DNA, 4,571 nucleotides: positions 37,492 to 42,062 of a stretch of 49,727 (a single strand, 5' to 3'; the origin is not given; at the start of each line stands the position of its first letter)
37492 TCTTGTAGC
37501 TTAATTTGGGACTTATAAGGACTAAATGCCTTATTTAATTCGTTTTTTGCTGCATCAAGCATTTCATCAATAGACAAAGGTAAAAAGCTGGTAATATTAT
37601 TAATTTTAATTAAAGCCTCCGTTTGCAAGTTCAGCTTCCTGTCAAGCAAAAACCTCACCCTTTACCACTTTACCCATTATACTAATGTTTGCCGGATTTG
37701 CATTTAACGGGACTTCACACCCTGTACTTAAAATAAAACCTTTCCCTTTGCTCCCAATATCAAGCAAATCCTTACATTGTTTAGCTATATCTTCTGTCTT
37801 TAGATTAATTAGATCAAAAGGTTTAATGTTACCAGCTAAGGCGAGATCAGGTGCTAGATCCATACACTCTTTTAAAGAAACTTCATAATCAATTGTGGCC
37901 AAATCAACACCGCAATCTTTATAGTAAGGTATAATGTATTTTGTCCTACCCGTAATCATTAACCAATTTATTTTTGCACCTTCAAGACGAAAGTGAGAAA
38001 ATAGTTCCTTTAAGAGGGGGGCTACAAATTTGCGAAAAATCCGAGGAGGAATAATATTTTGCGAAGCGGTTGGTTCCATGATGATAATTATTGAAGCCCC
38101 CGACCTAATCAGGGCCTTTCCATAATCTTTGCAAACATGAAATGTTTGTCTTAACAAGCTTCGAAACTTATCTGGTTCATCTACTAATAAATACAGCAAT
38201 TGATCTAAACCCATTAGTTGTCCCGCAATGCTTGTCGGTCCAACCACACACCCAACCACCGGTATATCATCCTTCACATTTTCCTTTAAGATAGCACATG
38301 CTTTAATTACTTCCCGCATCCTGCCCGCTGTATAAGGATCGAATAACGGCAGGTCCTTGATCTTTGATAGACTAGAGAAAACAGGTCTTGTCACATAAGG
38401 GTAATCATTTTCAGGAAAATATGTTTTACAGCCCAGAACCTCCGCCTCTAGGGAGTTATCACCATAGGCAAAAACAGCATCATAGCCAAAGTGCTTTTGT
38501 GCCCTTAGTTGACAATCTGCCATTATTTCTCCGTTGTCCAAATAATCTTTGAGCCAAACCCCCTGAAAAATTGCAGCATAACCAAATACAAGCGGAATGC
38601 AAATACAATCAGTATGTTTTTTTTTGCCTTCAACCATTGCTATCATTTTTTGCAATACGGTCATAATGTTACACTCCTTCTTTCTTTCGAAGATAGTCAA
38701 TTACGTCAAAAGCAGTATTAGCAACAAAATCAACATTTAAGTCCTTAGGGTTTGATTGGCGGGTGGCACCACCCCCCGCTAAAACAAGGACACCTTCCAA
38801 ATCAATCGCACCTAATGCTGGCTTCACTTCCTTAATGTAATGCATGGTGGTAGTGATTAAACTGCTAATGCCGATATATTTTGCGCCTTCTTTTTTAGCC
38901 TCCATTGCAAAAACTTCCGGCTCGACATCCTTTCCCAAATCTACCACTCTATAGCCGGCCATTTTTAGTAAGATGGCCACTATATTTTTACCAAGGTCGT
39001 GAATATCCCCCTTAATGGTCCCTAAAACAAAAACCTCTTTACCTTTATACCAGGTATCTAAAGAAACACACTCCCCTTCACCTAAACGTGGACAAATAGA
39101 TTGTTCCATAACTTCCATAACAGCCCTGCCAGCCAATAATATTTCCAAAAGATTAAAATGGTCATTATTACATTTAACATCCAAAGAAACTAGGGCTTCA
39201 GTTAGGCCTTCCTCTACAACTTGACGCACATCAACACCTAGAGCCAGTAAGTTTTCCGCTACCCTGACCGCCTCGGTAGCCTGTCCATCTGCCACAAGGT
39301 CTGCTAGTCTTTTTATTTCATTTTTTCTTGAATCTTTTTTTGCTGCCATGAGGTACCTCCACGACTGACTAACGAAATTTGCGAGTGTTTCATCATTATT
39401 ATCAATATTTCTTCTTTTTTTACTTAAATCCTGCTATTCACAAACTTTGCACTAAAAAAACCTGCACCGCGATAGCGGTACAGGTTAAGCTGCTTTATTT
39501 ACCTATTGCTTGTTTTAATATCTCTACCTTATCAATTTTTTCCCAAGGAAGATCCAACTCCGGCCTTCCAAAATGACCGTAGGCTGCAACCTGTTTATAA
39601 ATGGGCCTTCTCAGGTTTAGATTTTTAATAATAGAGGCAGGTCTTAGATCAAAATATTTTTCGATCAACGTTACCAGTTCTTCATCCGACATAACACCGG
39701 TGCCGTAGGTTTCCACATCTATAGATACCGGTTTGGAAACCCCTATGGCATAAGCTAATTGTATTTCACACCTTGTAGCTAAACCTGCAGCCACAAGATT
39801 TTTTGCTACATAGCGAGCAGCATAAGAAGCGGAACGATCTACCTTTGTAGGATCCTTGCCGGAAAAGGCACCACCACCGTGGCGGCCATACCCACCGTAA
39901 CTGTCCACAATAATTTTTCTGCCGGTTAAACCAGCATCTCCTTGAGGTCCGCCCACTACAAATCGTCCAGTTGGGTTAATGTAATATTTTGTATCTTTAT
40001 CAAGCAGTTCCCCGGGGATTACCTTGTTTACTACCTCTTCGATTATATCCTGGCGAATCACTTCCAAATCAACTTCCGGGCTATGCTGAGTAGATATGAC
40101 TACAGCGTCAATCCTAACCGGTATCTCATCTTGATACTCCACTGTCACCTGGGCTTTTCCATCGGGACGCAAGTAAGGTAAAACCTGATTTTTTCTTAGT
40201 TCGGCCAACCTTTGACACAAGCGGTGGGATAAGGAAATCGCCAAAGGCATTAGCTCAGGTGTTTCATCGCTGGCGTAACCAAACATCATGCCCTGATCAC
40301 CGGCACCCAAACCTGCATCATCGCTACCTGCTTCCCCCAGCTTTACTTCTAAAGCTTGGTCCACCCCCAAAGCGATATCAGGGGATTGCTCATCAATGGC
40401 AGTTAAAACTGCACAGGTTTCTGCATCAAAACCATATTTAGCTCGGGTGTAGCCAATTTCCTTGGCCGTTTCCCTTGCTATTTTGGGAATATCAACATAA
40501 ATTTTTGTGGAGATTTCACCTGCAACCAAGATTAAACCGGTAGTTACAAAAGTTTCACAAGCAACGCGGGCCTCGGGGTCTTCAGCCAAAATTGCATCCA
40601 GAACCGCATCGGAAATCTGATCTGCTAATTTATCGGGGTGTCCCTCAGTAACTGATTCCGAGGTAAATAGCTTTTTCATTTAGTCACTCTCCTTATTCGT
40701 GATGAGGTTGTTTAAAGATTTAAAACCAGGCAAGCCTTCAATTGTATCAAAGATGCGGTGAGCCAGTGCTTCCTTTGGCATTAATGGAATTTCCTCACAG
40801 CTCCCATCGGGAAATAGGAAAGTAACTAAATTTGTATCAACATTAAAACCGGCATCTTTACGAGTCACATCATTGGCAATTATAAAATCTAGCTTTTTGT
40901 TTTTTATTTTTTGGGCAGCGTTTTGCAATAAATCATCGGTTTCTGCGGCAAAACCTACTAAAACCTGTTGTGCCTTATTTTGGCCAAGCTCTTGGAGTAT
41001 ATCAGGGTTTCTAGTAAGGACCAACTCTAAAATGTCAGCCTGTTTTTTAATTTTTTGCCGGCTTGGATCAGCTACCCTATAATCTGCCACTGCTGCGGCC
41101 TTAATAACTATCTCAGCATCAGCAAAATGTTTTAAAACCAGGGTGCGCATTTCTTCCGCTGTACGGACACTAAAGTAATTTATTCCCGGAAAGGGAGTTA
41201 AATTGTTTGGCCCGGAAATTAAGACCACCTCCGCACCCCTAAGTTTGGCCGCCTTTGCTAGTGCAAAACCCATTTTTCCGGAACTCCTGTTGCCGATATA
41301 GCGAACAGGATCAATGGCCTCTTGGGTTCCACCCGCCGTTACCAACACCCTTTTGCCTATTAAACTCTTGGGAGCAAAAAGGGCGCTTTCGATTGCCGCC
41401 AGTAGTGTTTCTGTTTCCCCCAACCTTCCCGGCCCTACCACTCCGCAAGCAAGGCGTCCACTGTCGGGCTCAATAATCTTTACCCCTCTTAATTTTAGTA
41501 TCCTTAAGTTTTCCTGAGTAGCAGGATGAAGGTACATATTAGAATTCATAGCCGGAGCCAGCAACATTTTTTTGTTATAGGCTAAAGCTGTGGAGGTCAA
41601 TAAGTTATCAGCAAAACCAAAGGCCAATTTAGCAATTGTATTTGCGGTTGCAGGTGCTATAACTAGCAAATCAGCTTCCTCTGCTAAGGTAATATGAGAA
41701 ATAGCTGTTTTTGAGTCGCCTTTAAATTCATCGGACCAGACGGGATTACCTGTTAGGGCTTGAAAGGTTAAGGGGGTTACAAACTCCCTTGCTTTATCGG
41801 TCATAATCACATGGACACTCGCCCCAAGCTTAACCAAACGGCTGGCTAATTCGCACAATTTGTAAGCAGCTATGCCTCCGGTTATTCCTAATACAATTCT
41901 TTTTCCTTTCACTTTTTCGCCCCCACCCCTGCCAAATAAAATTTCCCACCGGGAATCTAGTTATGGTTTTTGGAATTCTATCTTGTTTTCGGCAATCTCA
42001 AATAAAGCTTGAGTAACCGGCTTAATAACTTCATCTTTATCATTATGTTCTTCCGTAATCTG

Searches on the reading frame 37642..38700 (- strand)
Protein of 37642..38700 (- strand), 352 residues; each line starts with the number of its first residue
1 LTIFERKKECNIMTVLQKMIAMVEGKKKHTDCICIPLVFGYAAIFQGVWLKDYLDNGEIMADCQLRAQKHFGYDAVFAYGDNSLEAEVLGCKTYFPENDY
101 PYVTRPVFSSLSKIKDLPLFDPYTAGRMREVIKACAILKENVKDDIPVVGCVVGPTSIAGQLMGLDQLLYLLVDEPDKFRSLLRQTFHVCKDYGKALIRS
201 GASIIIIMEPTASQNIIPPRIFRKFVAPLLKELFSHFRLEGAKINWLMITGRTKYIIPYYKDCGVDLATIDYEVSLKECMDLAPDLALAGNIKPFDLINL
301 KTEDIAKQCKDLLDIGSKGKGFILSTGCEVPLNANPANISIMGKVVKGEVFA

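Call 7: search_protein_families(library=pfam, proteins=[window:37642-38700:-])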
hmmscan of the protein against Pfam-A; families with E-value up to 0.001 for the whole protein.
window:37642-38700:- (352 aa): 1 family
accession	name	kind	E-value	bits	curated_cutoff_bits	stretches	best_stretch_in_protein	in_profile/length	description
PF01208.23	URO-D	-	1.2e-62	212.4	23.9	1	38-347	30-344/346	Uroporphyrinogen decarboxylase (URO-D)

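Call 29: search_protein_families(library=ncbifam, proteins=[window:37642-38700:-], max_evalue=0.001)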
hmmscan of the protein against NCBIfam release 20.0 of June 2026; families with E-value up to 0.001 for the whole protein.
window:37642-38700:- (352 aa): 5 families
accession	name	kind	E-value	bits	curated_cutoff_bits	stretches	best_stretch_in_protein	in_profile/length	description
NF004889.0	PRK06252.1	subfamily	3e-46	158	244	1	56-347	49-334/340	methylcobalamin:coenzyme M methyltransferase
TIGR01463.1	mtaA_cmuA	subfamily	6.2e-45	153.9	235.4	1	13-341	3-330/340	MtaA/CmuA family methyltransferase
NF040654.1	MtaA_Meth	equivalog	2.5e-37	128.6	400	1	56-338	46-324/337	methylcobamide:CoM methyltransferase MtaA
NF041608.1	methylcob_mtaseMtbA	equivalog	2.9e-34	118.7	600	1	54-347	47-335/339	methylcobamide:CoM methyltransferase MtbA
TIGR01464.1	hemE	equivalog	2.4e-21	76.1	302.95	1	50-347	39-337/338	uroporphyrinogen decarboxylase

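Call 88: search_solved_structures(query=window:37642-38700:-, max_evalue=0.00001)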
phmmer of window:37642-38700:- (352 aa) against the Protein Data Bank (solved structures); distinct sequences matched with E-value up to 0.00001: 6.
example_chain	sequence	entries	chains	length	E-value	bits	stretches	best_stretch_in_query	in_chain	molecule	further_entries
4ay7_A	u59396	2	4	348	8e-20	74.5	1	14-330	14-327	METHYLCOBALAMIN: COENZYME M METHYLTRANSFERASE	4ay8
2inf_A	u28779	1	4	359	1.3e-10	44.2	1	68-336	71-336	Uroporphyrinogen decarboxylase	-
1j93_A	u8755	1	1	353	3.6e-09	39.5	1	51-348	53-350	UROPORPHYRINOGEN DECARBOXYLASE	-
2eja_A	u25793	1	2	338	8.2e-09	38.3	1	55-298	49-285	Uroporphyrinogen decarboxylase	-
6w2o_A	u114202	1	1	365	2.7e-08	36.6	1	55-342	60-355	Uroporphyrinogen decarboxylase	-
3cyv_A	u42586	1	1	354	1.6e-07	34.1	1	54-339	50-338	Uroporphyrinogen decarboxylase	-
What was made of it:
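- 37642..38700 (-): MtaA/CmuA-family (URO-D fold) methyltransferase. It is co-operonic with the kinase; the coding regions overlap. Calls 7, 29 and 88.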

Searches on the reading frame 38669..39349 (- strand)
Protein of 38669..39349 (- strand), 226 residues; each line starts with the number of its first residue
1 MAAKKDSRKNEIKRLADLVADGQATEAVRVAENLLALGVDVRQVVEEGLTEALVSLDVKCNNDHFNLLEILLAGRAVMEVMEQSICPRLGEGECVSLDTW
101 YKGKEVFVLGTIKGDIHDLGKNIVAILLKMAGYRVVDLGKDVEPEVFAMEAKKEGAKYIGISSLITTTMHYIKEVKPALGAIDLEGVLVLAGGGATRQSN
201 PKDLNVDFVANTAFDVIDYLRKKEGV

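Call 7: search_protein_families(library=pfam, proteins=[window:38669-39349:-])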
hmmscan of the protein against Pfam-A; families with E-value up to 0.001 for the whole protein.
window:38669-39349:- (226 aa): 2 families
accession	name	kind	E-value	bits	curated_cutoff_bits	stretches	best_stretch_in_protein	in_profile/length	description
PF02310.24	B12-binding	-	2.8e-18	66.3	32.1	1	107-201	3-96/121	B12 binding domain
PF02607.22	B12-binding_2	-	5.8e-06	26.8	23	1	12-82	2-71/74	B12 binding domain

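Call 29: search_protein_families(library=ncbifam, proteins=[window:38669-39349:-], max_evalue=0.001)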
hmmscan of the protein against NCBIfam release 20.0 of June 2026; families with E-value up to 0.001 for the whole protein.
window:38669-39349:- (226 aa): 13 families
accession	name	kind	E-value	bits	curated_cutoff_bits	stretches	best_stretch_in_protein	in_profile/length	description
NF047996.1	corrin_MtgC_2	exception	1.7e-27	96.3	370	1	16-221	9-207/212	glycine betaine-specific corrinoid protein MtgC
TIGR02370.1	pyl_corrinoid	subfamily_domain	4e-27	94.9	215.3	1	15-215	2-196/197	methyltransferase cognate corrinoid protein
NF047995.1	corrinoid_MtgC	exception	2.1e-25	89.5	310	1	14-218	7-207/215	glycine betaine-specific corrinoid protein MtgC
NF041607.1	dimeth_corrin_MtbC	equivalog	6.1e-24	84.7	350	1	38-217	23-196/203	dimethylamine corrinoid protein MtbC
NF040655.1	MtaC_Meth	equivalog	3.2e-22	78.8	420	1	8-213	32-227/253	methanol--corrinoid protein MtaC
NF040669.1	MtaC2_Meth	equivalog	1.2e-20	74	450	1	12-216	43-238/267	methanol--corrinoid protein MtaC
TIGR02082.1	metH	equivalog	4.5e-19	67.6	1010.85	1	102-199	731-827/1182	methionine synthase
NF007024.0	PRK09490.1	equivalog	1.3e-16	59.7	1497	1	102-196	749-842/1234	methionine synthase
NF002612.0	PRK02261.1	equivalog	1.9e-11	43.7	110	1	105-194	4-93/148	methylaspartate mutase subunit S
TIGR01501.1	MthylAspMutase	equivalog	1.1e-08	35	135.8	1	105-194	2-91/134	methylaspartate mutase subunit S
TIGR00640.1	acid_CoA_mut_C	subfamily_domain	1.1e-06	28.7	57.45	1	114-195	12-93/132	methylmalonyl-CoA mutase C-terminal domain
NF006944.0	PRK09426.1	equivalog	8.8e-06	23.9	876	1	109-199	594-684/721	methylmalonyl-CoA mutase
NF052513.1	TransRegCarH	equivalog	6.2e-05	22.4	400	1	95-199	156-255/274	HTH-type transcriptional repressor CarH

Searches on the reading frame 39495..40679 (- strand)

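Call 7: search_protein_families(library=pfam, proteins=[window:39495-40679:-])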
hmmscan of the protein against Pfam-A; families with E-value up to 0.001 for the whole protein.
window:39495-40679:- (394 aa): 3 families
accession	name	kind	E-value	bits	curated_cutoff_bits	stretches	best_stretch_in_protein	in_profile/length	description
PF02773.21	S-AdoMet_synt_C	-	3.3e-69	231.6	25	1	242-381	1-138/138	S-adenosylmethionine synthetase, C-terminal domain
PF02772.21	S-AdoMet_synt_M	-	5e-51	172.3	29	1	124-240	2-120/120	S-adenosylmethionine synthetase, central domain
PF00438.25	S-AdoMet_synt_N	-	8.5e-46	155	33.1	1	3-100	2-99/99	S-adenosylmethionine synthetase, N-terminal domain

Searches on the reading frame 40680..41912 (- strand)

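Call 7: search_protein_families(library=pfam, proteins=[window:40680-41912:-])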
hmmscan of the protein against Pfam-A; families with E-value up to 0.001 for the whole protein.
window:40680-41912:- (410 aa): 2 families
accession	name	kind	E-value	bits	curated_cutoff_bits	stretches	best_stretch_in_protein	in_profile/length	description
PF04127.22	DFP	-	1.4e-72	243.9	22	1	186-365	3-185/186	DNA/pantothenate metabolism flavoprotein C-terminal domain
PF02441.25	Flavoprotein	-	6.6e-34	117.3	22.7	1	4-148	1-146/162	Flavoprotein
